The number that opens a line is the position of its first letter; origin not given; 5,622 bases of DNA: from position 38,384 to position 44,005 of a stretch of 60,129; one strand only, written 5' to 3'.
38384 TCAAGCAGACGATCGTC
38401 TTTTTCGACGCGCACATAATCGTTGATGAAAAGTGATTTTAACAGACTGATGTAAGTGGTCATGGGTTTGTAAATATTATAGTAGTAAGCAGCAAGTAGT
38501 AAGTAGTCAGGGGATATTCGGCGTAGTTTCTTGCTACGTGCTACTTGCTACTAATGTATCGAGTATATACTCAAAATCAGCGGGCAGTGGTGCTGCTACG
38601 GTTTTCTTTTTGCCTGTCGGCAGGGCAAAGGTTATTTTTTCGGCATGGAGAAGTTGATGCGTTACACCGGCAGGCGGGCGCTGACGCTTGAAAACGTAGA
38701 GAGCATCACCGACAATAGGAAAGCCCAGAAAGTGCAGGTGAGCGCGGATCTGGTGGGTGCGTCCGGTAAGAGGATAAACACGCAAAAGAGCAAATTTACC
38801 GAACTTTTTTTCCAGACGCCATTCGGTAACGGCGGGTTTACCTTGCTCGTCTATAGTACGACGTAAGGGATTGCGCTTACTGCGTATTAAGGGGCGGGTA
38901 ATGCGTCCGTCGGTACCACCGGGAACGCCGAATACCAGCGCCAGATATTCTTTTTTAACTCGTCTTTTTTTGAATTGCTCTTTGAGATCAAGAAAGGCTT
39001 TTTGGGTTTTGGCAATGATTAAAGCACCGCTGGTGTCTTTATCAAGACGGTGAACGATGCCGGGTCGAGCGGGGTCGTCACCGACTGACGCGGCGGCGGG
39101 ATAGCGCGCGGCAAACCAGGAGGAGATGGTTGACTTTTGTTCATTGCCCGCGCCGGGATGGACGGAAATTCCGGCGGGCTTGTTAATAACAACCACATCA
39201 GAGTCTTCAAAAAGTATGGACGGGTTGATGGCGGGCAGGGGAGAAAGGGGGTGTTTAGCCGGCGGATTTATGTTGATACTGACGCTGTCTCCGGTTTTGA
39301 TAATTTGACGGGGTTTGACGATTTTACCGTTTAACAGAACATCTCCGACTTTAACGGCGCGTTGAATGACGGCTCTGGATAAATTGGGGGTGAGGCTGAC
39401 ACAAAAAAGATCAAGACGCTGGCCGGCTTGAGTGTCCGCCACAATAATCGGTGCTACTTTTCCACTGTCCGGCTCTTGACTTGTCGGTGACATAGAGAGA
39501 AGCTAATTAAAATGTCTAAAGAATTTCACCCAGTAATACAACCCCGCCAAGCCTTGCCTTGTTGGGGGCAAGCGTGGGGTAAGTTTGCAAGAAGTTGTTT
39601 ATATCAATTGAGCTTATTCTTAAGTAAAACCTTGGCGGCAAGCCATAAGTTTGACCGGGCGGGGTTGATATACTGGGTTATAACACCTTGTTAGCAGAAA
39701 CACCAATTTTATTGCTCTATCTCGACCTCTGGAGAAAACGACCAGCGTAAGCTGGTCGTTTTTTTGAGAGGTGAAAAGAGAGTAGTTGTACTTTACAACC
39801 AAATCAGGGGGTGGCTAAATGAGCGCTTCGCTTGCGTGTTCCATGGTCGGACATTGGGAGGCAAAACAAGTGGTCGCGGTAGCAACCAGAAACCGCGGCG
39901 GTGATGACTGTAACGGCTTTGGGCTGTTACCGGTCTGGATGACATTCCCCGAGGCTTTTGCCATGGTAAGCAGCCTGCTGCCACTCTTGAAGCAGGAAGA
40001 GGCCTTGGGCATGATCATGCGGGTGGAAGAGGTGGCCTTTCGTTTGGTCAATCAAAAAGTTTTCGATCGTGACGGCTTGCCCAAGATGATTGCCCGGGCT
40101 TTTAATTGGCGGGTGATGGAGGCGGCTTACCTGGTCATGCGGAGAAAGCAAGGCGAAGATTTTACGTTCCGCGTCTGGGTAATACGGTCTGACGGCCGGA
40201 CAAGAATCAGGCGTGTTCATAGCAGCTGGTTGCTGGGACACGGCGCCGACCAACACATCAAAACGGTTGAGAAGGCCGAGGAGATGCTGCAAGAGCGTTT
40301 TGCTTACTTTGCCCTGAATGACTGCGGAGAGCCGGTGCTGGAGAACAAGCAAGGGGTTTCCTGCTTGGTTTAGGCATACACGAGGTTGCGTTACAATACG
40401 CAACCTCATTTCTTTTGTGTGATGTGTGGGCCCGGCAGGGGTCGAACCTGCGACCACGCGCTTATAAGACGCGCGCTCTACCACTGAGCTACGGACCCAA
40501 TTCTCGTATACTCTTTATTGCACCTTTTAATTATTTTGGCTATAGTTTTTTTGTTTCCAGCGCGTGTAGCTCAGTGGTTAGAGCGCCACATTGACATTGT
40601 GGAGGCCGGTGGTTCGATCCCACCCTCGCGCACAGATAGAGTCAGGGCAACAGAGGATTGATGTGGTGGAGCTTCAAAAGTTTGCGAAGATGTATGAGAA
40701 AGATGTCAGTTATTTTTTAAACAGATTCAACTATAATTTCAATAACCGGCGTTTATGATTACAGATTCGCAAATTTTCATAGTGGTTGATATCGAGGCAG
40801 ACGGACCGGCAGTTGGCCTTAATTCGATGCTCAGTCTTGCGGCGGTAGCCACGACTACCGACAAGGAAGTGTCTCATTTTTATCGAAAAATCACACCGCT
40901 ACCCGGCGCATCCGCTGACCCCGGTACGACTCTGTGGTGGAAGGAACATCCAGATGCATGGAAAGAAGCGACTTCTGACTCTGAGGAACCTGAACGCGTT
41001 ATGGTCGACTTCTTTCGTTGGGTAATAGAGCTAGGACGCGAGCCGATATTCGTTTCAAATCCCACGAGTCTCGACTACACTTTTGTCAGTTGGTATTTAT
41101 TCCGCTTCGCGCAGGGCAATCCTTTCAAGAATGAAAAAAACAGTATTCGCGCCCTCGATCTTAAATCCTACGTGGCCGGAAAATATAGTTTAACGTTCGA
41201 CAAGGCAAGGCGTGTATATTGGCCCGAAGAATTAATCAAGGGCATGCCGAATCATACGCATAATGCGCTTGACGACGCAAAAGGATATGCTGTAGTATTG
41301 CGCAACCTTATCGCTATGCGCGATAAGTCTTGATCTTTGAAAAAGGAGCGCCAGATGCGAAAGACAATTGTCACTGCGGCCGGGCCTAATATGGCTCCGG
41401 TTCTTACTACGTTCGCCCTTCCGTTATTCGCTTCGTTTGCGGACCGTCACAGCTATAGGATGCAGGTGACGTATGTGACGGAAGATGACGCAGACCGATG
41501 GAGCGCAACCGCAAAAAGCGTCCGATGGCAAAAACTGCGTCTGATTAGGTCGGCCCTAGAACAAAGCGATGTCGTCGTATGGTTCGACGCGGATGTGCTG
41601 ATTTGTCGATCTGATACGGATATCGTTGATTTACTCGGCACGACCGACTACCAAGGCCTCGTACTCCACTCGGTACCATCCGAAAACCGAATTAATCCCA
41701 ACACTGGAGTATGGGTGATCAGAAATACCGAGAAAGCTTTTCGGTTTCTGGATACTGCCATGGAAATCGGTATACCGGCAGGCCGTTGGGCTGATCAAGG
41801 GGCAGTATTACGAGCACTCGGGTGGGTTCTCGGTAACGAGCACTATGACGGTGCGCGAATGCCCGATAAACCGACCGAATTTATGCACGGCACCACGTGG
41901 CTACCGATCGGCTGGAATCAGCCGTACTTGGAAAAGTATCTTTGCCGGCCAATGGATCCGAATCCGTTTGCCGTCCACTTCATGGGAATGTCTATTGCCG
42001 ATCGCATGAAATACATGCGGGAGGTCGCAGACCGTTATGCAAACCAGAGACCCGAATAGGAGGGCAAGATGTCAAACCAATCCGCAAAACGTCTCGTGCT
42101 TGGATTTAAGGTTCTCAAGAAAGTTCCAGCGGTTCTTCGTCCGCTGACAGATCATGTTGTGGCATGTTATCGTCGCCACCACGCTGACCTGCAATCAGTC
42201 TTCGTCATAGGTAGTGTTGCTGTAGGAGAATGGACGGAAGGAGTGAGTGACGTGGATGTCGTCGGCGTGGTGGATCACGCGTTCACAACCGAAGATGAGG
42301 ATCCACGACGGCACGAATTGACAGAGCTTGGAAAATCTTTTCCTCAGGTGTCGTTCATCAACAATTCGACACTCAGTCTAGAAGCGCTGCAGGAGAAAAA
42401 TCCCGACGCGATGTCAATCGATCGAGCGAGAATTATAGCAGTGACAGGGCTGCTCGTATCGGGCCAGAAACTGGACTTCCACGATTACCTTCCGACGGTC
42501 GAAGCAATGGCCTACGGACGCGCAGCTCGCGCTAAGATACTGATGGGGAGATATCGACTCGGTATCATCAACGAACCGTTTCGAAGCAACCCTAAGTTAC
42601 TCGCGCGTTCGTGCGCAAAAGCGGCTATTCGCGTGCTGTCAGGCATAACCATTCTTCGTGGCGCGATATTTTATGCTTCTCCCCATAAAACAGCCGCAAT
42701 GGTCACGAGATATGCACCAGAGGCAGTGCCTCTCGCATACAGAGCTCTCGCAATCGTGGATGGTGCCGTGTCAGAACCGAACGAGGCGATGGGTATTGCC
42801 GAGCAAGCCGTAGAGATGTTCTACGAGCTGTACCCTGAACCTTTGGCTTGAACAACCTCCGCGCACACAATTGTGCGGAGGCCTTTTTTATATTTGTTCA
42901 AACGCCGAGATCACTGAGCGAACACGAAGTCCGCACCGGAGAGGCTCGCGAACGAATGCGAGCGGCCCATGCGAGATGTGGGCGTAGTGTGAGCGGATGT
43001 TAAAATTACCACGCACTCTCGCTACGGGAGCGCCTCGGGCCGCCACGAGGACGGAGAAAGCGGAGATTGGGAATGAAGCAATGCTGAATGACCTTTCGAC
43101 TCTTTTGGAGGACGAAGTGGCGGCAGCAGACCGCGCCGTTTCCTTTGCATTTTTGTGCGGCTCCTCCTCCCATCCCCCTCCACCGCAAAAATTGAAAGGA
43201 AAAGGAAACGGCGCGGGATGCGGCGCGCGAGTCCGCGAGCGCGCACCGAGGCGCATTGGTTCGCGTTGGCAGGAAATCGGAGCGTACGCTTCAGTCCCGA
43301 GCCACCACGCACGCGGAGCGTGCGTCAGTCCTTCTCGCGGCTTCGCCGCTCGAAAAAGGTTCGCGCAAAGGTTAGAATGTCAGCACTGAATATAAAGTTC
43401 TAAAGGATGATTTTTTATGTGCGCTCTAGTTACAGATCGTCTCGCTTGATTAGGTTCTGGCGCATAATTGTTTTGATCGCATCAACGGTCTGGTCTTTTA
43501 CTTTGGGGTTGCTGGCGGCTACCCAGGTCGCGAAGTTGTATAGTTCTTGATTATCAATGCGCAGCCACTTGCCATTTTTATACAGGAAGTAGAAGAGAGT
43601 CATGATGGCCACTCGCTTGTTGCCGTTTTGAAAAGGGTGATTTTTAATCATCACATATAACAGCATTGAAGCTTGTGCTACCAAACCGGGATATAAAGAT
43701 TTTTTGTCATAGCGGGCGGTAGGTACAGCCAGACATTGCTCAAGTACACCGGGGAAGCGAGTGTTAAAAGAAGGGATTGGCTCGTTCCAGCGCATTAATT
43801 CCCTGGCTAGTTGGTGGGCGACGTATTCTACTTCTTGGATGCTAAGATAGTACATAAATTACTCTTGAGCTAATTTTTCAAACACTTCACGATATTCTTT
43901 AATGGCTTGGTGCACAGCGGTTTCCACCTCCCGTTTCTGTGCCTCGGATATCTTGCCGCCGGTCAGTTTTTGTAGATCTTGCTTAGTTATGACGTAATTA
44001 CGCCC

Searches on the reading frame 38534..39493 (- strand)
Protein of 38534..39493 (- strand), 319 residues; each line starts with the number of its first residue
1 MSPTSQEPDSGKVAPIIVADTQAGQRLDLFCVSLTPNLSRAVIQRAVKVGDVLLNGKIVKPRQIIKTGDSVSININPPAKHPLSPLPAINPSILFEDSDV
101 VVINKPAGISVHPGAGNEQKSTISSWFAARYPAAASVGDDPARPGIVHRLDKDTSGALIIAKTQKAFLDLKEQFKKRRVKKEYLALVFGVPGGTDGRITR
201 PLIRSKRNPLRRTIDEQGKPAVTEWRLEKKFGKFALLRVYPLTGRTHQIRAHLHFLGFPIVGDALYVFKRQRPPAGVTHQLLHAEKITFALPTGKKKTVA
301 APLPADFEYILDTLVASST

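Call 9: search_protein_families(library=pfam, proteins=[window:38534-39493:-], max_evalue=0.001)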
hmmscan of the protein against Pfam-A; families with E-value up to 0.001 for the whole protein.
window:38534-39493:- (319 aa): 2 families
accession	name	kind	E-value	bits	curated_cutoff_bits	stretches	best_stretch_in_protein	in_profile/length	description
PF00849.27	PseudoU_synth_2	-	1.5e-33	116.6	26.8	1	99-254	1-151/152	RNA pseudouridylate synthase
PF01479.30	S4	-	4.5e-09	36.3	22.8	1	25-71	1-48/48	S4 domain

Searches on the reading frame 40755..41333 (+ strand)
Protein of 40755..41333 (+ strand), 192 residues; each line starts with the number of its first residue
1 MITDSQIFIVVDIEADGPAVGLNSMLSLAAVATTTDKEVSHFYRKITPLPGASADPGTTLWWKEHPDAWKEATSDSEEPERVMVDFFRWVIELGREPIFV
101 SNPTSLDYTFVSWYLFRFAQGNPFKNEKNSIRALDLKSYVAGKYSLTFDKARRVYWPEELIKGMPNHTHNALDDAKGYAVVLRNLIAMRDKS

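Call 9: search_protein_families(library=pfam, proteins=[window:40755-41333:+], max_evalue=0.001)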
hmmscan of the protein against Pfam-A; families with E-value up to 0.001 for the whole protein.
window:40755-41333:+ (192 aa): 2 families
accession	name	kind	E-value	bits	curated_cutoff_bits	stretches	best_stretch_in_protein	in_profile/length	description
PF00929.31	RNase_T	-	7e-08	33.6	24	1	9-176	1-158/164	Exonuclease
PF16473.11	Rv2179c-like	-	9.4e-07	29.1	27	1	9-183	3-174/177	3'-5' exoribonuclease Rv2179c-like domain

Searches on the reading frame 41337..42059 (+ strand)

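Call 9: search_protein_families(library=pfam, proteins=[window:41337-42059:+], max_evalue=0.001)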
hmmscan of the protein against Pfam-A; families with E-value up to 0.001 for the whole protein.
window:41337-42059:+ (240 aa): 1 family
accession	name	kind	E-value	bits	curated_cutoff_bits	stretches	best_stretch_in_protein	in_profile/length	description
PF03407.22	Nucleotid_trans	-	0.00067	20.1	22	0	47-219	36-199/208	Nucleotide-diphospho-sugar transferase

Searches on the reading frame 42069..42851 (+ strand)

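Call 9: search_protein_families(library=pfam, proteins=[window:42069-42851:+], max_evalue=0.001)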
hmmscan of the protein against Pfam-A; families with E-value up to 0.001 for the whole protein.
window:42069-42851:+ (260 aa): 1 family
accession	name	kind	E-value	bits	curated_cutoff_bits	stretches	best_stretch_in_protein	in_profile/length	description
PF01909.29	NTP_transf_2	-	0.00014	22.6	21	1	42-73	15-45/93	Nucleotidyltransferase domain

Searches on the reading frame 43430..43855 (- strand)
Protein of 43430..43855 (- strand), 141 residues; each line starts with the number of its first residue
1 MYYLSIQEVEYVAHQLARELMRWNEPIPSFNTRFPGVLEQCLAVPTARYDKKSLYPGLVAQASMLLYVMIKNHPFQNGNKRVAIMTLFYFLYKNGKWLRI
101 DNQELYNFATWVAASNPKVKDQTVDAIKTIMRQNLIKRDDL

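Call 86: search_protein_families(library=pfam, proteins=[window:43430-43855:-], max_evalue=0.05)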
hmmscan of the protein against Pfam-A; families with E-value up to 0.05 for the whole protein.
window:43430-43855:- (141 aa): 1 family
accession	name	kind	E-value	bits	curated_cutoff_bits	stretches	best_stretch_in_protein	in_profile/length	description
PF02661.23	Fic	-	7.3e-09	36.8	24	1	26-91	20-93/93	Fic/DOC family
